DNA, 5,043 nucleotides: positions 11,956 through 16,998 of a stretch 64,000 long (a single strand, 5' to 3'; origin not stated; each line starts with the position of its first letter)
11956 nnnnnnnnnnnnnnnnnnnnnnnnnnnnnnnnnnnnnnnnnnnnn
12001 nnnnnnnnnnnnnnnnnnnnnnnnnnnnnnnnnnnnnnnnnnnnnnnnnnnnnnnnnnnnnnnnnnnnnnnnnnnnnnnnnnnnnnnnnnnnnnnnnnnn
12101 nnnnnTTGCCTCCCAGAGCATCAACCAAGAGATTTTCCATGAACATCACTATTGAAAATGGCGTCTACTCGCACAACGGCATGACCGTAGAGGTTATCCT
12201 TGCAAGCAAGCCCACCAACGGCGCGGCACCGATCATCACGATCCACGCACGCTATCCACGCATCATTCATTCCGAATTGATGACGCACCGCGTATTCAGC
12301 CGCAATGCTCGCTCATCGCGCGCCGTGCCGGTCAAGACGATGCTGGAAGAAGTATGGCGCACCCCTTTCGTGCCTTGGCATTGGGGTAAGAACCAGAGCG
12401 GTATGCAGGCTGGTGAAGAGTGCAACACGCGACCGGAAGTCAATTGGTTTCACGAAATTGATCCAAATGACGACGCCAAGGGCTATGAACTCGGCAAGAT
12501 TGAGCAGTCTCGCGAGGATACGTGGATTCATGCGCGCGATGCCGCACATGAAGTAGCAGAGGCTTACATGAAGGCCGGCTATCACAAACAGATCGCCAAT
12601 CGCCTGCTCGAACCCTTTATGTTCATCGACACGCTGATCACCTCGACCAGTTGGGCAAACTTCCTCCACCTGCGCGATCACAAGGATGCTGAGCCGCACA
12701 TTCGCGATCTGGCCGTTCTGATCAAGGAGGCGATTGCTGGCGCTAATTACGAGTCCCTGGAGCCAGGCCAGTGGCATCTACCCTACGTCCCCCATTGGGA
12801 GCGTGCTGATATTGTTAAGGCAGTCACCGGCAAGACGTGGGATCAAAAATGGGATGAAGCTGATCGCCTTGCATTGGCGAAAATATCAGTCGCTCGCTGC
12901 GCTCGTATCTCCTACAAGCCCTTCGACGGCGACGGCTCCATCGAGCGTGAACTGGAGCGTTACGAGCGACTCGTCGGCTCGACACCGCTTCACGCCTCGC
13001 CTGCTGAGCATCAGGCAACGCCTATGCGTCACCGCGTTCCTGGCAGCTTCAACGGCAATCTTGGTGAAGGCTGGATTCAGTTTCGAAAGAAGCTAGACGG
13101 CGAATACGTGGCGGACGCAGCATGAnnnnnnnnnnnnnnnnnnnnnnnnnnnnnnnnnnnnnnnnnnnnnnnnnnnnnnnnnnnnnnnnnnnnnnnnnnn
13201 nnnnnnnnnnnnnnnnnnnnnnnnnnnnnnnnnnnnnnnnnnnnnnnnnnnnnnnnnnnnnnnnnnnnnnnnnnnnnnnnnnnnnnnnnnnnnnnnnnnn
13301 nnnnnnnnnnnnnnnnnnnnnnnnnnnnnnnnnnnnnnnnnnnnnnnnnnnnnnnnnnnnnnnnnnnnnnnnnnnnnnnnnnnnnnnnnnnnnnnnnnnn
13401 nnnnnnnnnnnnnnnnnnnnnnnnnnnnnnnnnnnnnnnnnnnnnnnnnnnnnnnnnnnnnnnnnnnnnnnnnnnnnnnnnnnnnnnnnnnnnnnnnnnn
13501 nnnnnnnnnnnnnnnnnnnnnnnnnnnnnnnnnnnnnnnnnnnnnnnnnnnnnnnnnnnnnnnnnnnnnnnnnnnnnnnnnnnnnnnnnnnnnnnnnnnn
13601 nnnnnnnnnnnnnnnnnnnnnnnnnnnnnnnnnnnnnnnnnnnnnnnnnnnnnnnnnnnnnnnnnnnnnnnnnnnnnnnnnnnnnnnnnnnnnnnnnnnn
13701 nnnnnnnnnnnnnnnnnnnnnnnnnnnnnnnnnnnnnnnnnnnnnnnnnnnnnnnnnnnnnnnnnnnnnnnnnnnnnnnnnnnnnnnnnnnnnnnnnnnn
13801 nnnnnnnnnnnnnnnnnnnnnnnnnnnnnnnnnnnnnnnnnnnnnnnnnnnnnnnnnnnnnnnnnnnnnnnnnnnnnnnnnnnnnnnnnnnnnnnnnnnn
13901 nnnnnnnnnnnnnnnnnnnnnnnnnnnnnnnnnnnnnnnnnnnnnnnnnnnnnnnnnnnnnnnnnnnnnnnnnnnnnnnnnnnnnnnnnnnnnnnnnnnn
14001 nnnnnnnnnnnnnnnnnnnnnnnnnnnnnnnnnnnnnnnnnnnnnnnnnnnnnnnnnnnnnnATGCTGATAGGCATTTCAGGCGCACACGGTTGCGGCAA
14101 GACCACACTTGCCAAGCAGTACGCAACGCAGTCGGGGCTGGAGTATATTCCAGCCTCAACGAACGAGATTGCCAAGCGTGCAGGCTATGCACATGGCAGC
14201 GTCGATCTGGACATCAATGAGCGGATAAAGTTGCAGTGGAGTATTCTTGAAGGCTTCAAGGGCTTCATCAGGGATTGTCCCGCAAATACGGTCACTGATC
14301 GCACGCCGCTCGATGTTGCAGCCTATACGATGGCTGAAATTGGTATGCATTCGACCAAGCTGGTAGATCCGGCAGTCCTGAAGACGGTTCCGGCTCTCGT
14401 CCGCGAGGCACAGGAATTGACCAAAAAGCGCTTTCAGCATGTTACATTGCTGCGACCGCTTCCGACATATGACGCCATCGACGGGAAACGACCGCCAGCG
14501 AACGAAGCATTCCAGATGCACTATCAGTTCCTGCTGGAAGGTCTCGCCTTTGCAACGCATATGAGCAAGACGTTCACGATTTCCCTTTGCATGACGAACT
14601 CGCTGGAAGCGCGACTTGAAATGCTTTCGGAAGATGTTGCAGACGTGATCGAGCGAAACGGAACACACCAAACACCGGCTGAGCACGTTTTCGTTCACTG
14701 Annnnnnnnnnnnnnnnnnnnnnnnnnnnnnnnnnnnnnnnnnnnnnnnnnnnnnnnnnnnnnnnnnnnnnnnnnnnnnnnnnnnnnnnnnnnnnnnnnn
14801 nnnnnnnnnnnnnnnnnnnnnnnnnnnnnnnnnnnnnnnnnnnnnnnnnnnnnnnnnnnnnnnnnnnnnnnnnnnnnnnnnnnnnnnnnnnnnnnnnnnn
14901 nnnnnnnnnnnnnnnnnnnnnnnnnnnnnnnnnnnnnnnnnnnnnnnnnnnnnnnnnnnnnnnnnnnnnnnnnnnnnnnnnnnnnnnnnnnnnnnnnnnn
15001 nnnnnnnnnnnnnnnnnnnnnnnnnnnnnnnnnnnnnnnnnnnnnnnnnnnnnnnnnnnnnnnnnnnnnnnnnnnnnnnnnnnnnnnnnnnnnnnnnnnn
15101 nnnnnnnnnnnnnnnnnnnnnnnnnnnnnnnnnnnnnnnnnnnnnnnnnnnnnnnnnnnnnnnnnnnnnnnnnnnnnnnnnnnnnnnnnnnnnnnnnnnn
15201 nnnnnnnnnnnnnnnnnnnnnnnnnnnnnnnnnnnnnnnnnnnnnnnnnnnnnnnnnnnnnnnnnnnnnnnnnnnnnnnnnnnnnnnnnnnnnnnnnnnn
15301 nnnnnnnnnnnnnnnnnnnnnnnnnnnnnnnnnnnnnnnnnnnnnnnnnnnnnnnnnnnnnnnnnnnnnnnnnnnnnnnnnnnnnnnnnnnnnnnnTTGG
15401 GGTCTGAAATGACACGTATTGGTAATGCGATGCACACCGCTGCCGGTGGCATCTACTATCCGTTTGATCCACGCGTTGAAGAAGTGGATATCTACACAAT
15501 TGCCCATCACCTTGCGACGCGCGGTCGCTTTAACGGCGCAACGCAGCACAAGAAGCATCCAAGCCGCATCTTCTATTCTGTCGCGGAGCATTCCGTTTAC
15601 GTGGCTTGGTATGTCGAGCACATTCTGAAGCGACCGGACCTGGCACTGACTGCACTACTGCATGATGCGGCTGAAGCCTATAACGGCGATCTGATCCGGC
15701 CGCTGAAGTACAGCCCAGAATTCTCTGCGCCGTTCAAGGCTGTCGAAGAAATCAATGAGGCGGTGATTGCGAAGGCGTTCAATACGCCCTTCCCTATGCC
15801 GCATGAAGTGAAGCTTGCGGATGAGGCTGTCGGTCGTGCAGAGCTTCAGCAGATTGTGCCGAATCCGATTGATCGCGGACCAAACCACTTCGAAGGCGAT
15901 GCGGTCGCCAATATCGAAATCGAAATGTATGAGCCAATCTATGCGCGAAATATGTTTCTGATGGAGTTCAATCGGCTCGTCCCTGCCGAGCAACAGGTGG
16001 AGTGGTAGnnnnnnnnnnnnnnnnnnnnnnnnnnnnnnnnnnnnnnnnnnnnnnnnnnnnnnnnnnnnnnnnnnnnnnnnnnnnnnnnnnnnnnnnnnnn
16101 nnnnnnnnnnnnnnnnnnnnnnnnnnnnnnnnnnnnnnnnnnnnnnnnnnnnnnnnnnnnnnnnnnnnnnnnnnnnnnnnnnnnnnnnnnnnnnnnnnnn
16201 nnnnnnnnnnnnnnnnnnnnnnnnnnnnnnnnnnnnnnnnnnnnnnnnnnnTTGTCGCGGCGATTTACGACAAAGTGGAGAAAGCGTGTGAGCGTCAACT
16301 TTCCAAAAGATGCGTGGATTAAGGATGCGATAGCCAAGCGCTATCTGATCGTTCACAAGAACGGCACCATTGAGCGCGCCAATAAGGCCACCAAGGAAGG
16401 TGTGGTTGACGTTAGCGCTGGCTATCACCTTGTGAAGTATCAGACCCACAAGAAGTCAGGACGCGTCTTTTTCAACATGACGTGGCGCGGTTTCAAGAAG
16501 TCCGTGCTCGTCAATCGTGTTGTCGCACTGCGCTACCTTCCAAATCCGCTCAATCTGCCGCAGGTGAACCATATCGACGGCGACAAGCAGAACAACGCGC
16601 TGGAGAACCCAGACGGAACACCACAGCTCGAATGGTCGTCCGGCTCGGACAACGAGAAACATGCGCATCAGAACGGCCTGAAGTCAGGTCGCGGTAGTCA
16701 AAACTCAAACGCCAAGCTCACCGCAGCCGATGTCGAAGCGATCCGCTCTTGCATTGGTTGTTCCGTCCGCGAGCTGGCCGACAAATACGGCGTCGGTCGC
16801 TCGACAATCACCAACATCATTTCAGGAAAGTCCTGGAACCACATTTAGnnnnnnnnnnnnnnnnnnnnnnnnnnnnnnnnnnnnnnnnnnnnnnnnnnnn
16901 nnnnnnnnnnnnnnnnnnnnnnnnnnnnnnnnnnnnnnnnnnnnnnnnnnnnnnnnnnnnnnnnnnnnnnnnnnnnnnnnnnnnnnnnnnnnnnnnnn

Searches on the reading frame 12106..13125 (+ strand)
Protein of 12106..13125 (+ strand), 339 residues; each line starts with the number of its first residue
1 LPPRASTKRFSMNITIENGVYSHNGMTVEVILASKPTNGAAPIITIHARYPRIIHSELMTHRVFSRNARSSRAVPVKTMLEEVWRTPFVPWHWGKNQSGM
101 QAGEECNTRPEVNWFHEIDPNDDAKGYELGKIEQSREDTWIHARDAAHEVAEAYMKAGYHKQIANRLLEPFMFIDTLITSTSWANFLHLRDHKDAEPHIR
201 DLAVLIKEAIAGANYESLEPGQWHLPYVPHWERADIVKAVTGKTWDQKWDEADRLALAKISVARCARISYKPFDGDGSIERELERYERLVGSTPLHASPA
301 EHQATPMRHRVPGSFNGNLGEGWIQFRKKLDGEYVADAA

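Call 28: search_protein_families(library=pfam, proteins=[window:12106-13125:+], max_evalue=0.001)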
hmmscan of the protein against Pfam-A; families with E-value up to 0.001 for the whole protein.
window:12106-13125:+ (339 aa): 1 family
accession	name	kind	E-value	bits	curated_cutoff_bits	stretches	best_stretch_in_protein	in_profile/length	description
PF02511.20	Thy1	-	1.2e-08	35.4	24.8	1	44-210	59-185/191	Thymidylate synthase complementing protein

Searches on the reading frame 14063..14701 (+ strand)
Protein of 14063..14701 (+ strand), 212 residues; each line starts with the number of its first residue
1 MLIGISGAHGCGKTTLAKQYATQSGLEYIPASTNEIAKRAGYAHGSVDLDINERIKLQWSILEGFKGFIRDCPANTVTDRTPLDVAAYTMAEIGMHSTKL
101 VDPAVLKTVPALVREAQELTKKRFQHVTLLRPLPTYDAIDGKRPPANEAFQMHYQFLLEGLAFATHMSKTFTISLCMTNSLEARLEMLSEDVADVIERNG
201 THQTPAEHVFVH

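Call 29: search_protein_families(library=pfam, proteins=[window:14063-14701:+], max_evalue=0.001)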
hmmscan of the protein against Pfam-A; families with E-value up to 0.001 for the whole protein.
window:14063-14701:+ (212 aa): 2 families
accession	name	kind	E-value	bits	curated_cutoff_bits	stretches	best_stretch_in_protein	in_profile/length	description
PF13521.12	AAA_28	-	1.3e-09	39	27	1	3-156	2-142/164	AAA domain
PF00004.35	AAA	-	0.00039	21.3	21.2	0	5-38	3-37/131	ATPase family associated with various cellular activities (AAA)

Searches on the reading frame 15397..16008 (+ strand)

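Call 29: search_protein_families(library=pfam, proteins=[window:15397-16008:+], max_evalue=0.001)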
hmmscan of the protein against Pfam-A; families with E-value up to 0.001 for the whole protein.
window:15397-16008:+ (203 aa): 2 families
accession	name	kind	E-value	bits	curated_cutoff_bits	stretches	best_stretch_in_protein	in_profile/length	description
PF12917.13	YfbR-like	-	8.1e-07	29.3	25.9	1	80-137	55-113/182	5'-deoxynucleotidase YfbR-like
PF01966.28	HD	-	0.00013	22.6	22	1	62-104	1-51/116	HD domain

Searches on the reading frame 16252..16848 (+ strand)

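Call 29: search_protein_families(library=pfam, proteins=[window:16252-16848:+], max_evalue=0.001)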
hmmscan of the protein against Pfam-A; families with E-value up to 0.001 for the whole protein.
window:16252-16848:+ (198 aa): 1 family
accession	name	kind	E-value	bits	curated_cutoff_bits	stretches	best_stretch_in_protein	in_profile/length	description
PF01381.28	HTH_3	-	0.0005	20.5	23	1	169-194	9-34/55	Helix-turn-helix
